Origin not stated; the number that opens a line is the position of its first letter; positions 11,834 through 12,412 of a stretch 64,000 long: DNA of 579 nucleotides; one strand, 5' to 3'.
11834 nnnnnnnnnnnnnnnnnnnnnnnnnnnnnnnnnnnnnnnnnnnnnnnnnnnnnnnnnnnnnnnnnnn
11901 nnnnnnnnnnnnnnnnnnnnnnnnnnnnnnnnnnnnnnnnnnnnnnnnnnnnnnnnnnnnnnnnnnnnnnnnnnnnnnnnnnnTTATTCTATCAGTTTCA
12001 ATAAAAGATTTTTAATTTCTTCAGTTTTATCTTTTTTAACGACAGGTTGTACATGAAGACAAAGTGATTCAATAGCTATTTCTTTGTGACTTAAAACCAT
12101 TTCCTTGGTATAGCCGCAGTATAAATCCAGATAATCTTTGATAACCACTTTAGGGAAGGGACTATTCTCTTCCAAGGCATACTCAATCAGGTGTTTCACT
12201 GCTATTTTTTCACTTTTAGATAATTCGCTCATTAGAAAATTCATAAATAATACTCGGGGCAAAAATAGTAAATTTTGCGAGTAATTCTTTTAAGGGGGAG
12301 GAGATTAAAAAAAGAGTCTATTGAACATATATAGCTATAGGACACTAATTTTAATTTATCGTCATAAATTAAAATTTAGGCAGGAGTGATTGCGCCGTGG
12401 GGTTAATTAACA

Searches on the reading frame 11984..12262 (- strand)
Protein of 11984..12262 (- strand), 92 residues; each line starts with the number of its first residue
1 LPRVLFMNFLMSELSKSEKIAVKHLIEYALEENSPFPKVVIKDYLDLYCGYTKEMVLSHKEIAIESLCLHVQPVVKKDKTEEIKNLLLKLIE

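Call 7: search_protein_families(library=pfam, proteins=[window:11984-12262:-], max_evalue=0.01)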
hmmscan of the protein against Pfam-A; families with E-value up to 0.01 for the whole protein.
window:11984-12262:- (92 aa): 0 families

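Call 9: search_protein_families(library=ncbifam, proteins=[window:11984-12262:-], max_evalue=0.1)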
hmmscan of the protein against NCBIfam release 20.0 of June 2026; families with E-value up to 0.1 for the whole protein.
window:11984-12262:- (92 aa): 1 family
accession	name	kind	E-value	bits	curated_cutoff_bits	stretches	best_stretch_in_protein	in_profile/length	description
NF009105.0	PRK12450.1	subfamily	0.055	12.7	526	1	18-57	112-151/309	foldase protein PrsA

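Call 40: search_protein_families(library=phrogs, proteins=[window:11984-12262:-], max_evalue=0.01)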
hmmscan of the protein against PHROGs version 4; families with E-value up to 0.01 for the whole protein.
window:11984-12262:- (92 aa): 0 families
